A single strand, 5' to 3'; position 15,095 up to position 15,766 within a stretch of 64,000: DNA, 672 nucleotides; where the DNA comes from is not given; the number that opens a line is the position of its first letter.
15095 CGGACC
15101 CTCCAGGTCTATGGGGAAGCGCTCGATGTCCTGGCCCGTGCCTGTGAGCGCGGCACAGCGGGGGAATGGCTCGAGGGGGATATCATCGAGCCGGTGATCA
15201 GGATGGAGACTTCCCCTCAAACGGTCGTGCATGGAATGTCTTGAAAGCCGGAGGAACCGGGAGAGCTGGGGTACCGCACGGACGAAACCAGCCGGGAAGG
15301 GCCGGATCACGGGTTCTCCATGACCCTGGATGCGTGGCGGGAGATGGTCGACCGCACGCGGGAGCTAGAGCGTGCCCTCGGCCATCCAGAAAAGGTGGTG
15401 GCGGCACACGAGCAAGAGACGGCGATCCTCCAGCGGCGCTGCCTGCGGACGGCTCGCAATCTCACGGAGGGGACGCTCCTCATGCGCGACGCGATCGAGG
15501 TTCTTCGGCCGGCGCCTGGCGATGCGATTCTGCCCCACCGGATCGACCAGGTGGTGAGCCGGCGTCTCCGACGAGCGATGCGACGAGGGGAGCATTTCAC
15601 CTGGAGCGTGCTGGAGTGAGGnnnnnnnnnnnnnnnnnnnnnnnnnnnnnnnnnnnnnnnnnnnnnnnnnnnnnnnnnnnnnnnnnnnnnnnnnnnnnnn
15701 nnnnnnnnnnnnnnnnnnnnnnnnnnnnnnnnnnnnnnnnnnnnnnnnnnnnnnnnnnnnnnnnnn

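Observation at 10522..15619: NeuB-type synthase lacking its SAF domain, with an orphan NeuB C-terminal/SAF fragment 4 kb downstream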

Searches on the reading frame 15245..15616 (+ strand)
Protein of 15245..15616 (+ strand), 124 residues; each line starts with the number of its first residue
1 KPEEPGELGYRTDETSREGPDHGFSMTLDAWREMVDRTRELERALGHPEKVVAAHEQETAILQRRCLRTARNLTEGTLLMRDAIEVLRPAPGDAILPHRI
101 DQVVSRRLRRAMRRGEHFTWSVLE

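Call 8: search_protein_families(library=pfam, proteins=[window:15245-15616:+], max_evalue=0.01)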
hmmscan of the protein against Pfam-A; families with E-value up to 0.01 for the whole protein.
window:15245-15616:+ (124 aa): 2 families
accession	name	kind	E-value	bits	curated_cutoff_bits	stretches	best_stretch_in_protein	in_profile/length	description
PF08666.17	SAF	-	1.9e-07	32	21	1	65-124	2-63/63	SAF domain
PF03102.20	NeuB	-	0.0001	22.3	22.1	1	12-49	203-240/241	NeuB family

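Call 9: search_protein_families(library=ncbifam, proteins=[window:15245-15616:+], max_evalue=0.01)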
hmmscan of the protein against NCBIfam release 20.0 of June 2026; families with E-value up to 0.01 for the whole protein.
window:15245-15616:+ (124 aa): 2 families
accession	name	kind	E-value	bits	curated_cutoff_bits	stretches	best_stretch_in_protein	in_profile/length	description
TIGR03569.1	NeuB_NnaB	equivalog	2.4e-16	59.7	399.65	1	12-117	225-328/329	N-acetylneuraminate synthase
TIGR03586.1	PseI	equivalog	7.8e-11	41.7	340.25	1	15-117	227-326/327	pseudaminic acid synthase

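Call 10: find_homologous_proteins(query=window:15245-15616:+, max_evalue=0.001)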
Query window:15245-15616:+ (124 aa): 190 proteins with E <= 0.001 among 260 candidates; the best 120 are listed.
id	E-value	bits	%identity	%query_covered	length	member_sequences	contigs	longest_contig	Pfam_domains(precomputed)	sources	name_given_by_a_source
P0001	1.3e-56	208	100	80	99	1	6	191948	PF08666.18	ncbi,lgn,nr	ncbi:MAG: hypothetical protein HYY59_07645 [Candidatus Omnitrophica bacterium]|nr:hypothetical prote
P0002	1.9e-37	146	62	91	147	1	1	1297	PF03102.21,PF08666.18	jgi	jgi:N-acetylneuraminate synthase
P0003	1.8e-36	143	59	92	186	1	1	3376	PF03102.21,PF08666.18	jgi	-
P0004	2.7e-36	142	60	91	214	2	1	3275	PF03102.21,PF08666.18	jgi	jgi:N-acetylneuraminate synthase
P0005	3.3e-36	142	58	93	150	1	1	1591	PF03102.21,PF08666.18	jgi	jgi:N-acetylneuraminate synthase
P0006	8.2e-36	141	60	91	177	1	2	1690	PF03102.21,PF08666.18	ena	-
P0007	1.1e-35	140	57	91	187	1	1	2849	PF03102.21,PF08666.18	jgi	jgi:N-acetylneuraminate synthase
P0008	2.1e-35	139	60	91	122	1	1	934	PF03102.21,PF08666.18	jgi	jgi:N-acetylneuraminate synthase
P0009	2.3e-35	139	58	91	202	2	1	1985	PF03102.21,PF08666.18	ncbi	ncbi:MAG: N-acetylneuraminate synthase family protein, partial [Candidatus Hinthialibacter sp.]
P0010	3.0e-34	136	55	89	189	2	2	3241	PF03102.21,PF08666.18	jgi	-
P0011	3.1e-34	136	58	91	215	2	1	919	PF03102.21,PF08666.18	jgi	jgi:N-acetylneuraminate synthase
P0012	1.1e-33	134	57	91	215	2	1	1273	PF03102.21,PF08666.18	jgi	jgi:N-acetylneuraminate synthase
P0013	1.5e-33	133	55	91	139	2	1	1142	PF03102.21,PF08666.18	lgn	-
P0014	1.9e-33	133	57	90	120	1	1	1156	PF03102.21,PF08666.18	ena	-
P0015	2.1e-33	133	58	91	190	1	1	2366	PF03102.21,PF08666.18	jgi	jgi:N-acetylneuraminate synthase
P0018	6.9e-33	131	56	90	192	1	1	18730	PF03102.21,PF08666.18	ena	-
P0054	4.9e-29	119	54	88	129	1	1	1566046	PF03102.21,PF08666.18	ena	-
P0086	2.1e-27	114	49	92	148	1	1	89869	PF03102.21,PF08666.18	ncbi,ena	-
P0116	9.3e-25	105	58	73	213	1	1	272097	PF08666.18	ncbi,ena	-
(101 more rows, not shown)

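Call 14: find_encoding_contigs(protein=P0086, flank=8000, max_places=3)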
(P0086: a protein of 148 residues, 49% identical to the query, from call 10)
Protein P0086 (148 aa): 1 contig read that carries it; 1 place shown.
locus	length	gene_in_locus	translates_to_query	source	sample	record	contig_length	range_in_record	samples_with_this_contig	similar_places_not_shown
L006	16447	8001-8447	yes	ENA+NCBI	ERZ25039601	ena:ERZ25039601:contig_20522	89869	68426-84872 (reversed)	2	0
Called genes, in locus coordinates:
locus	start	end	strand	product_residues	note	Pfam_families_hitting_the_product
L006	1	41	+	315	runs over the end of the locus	PF01370:Epimerase, PF04321:RmlD_sub_bind (weak), PF16363:GDP_Man_Dehyd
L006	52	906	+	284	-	PF01061:ABC2_membrane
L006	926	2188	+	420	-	PF00005:ABC_tran, PF14524:Wzt_C (weak)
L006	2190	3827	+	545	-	-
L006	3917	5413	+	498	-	PF00733:Asn_synthase (weak)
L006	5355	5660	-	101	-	-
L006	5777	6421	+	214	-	PF01370:Epimerase (weak), PF02719:Polysacc_synt_2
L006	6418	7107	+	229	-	PF01370:Epimerase, PF04321:RmlD_sub_bind, PF16363:GDP_Man_Dehyd, PF02719:Polysacc_synt_2 (weak)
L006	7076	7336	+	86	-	PF04321:RmlD_sub_bind (weak)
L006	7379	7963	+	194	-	PF03102:NeuB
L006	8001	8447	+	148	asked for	PF03102:NeuB, PF08666:SAF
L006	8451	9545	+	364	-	PF13477:Glyco_trans_4_2, PF13579:Glyco_trans_4_4, PF20706:GT4-conflict (faint), PF13439:Glyco_transf_4, PF00534:Glycos_transf_1, PF13692:Glyco_trans_1_4, PF13524:Glyco_trans_1_2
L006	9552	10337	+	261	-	PF02348:CTP_transf_3, PF12804:NTP_transf_3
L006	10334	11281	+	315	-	-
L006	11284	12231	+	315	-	PF00535:Glycos_transf_2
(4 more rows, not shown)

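Call 15: find_encoding_contigs(protein=P0054, flank=8000, max_places=3)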
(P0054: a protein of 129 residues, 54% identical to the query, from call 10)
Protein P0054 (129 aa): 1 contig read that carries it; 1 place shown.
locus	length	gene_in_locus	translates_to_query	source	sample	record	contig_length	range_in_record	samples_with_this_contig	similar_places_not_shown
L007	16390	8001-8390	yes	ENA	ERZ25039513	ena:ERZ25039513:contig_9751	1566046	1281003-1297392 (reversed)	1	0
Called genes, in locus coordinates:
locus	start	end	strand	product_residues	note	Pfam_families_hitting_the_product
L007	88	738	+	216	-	-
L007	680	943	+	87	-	PF01061:ABC2_membrane (weak)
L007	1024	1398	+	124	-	PF00005:ABC_tran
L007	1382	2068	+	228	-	PF14524:Wzt_C (faint)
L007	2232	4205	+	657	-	-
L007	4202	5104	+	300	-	PF13847:Methyltransf_31 (weak), PF08241:Methyltransf_11, PF08242:Methyltransf_12 (weak), PF13649:Methyltransf_25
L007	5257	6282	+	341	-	PF01073:3Beta_HSD, PF01370:Epimerase, PF02719:Polysacc_synt_2, PF04321:RmlD_sub_bind, PF05368:NmrA, PF07993:NAD_binding_4 (faint), PF16363:GDP_Man_Dehyd, PF13460:NAD_binding_10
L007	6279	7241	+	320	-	PF01370:Epimerase, PF04321:RmlD_sub_bind, PF16363:GDP_Man_Dehyd, PF02719:Polysacc_synt_2, PF07993:NAD_binding_4 (weak)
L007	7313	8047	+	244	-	PF03102:NeuB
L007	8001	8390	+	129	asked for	PF03102:NeuB, PF08666:SAF (weak)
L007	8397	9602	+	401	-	PF13439:Glyco_transf_4, PF13477:Glyco_trans_4_2, PF13579:Glyco_trans_4_4, PF00534:Glycos_transf_1, PF13692:Glyco_trans_1_4, PF13524:Glyco_trans_1_2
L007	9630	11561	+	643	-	PF27757:Competence-induced_Ccs4_N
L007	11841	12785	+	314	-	PF13231:PMT_2 (weak)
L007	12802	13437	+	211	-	-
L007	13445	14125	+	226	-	PF02348:CTP_transf_3, PF12804:NTP_transf_3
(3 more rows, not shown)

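Call 30: find_encoding_contigs(protein=P0018, flank=6000, max_places=2)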
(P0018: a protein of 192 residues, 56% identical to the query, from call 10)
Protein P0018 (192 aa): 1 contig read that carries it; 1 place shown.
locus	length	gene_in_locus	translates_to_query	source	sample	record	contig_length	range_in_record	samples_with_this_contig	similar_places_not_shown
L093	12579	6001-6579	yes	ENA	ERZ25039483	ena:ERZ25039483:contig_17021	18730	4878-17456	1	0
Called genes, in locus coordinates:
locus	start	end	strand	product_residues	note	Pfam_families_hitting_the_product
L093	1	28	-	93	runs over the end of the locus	PF00132:Hexapep, PF14602:Hexapep_2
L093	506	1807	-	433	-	PF01943:Polysacc_synt, PF13440:Polysacc_synt_3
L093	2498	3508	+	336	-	-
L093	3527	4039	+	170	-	PF08659:KR (faint), PF01073:3Beta_HSD (weak), PF01370:Epimerase, PF02719:Polysacc_synt_2, PF07993:NAD_binding_4 (faint), PF16363:GDP_Man_Dehyd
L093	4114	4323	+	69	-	PF02719:Polysacc_synt_2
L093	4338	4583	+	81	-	-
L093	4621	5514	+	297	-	PF01370:Epimerase, PF04321:RmlD_sub_bind, PF16363:GDP_Man_Dehyd (weak), PF07993:NAD_binding_4 (weak)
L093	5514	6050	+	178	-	PF03102:NeuB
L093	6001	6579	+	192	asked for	PF03102:NeuB, PF08666:SAF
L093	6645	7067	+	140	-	-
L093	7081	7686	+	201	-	PF00534:Glycos_transf_1, PF13692:Glyco_trans_1_4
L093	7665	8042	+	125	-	PF02348:CTP_transf_3, PF12804:NTP_transf_3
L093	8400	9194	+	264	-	PF00106:adh_short, PF08659:KR, PF13561:adh_short_C2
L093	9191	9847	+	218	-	PF00248:Aldo_ket_red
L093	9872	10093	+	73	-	-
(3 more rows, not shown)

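Call 31: find_encoding_contigs(protein=P0004, flank=6000, max_places=2)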
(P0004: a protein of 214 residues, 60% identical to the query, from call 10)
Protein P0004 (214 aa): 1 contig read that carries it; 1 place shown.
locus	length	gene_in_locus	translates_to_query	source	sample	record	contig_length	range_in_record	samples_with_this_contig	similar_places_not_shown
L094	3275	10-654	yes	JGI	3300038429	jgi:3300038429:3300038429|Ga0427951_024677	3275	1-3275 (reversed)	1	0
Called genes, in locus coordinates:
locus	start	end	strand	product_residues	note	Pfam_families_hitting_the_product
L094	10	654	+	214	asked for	PF03102:NeuB, PF08666:SAF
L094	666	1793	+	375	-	PF13439:Glyco_transf_4 (weak), PF13477:Glyco_trans_4_2, PF13579:Glyco_trans_4_4 (weak), PF00534:Glycos_transf_1, PF13692:Glyco_trans_1_4, PF13524:Glyco_trans_1_2 (weak)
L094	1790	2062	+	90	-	PF00535:Glycos_transf_2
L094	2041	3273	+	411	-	?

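Call 32: find_encoding_contigs(protein=P0116, flank=6000, max_places=2)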
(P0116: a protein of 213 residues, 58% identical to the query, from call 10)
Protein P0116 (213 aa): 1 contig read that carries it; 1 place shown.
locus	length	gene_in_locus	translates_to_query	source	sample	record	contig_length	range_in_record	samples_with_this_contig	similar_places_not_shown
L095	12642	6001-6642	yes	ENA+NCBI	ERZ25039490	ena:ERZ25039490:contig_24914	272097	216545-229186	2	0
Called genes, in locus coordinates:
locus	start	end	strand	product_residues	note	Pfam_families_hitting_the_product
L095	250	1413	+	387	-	PF02776:TPP_enzyme_N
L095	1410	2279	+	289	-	PF02775:TPP_enzyme_C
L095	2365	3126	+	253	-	PF01370:Epimerase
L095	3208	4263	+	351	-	PF01073:3Beta_HSD, PF01370:Epimerase, PF02719:Polysacc_synt_2, PF04321:RmlD_sub_bind, PF05368:NmrA (weak), PF08659:KR (weak), PF16363:GDP_Man_Dehyd, PF13460:NAD_binding_10, +1 more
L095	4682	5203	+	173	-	PF04321:RmlD_sub_bind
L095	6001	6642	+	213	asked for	PF08666:SAF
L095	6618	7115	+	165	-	-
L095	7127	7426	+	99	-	PF00534:Glycos_transf_1, PF13692:Glyco_trans_1_4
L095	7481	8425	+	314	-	PF13489:Methyltransf_23, PF13847:Methyltransf_31 (faint), PF08241:Methyltransf_11, PF08242:Methyltransf_12, PF13649:Methyltransf_25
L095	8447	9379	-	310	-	PF00535:Glycos_transf_2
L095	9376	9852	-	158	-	PF04138:GtrA_DPMS_TM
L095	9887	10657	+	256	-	PF00483:NTP_transferase, PF12804:NTP_transf_3 (weak)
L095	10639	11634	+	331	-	PF05368:NmrA (weak), PF01073:3Beta_HSD, PF01370:Epimerase, PF02719:Polysacc_synt_2, PF04321:RmlD_sub_bind, PF07993:NAD_binding_4, PF13460:NAD_binding_10, PF16363:GDP_Man_Dehyd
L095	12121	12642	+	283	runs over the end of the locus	PF01041:DegT_DnrJ_EryC1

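Call 48: find_related_loci(query=window:15278-15616:+, collection=metagenome_contigs, flank=6000)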
Query window:15278-15616:+ (113 aa) in metagenome_contigs; peptide patterns used: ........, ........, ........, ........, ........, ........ (x = any residue, [..] = any of these).
573 stretches matched a pattern; 328 encode a relative of the query (tblastn E <= 1e-3); the best 80 are kept; 80 distinct loci.
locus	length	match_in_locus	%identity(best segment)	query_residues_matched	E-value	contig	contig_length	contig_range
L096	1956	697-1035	62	1-113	2e-43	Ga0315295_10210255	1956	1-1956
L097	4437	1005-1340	59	1-112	1e-42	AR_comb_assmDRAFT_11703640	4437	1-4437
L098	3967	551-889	62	1-113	2e-41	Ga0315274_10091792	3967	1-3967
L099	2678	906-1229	61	1-108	1e-40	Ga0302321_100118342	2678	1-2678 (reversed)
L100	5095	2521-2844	61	1-108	1e-40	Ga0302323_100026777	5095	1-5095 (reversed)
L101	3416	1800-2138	56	1-113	6e-40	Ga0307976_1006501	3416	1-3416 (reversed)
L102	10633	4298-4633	59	1-112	7e-40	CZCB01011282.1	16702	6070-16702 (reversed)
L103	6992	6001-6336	59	1-112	7e-40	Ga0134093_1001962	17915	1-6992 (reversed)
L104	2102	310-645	61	1-112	3e-40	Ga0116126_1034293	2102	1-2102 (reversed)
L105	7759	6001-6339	58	1-113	1e-39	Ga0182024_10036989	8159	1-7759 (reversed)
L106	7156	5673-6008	58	1-112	3e-39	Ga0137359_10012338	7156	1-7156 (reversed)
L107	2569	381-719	56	1-113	6e-39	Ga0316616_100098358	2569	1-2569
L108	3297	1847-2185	56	1-113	5e-39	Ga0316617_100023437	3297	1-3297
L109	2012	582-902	62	1-107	6e-39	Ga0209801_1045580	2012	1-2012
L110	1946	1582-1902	62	1-107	5e-39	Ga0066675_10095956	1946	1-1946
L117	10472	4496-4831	56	1-112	1e-37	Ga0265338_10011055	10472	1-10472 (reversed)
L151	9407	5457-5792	54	1-112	2e-35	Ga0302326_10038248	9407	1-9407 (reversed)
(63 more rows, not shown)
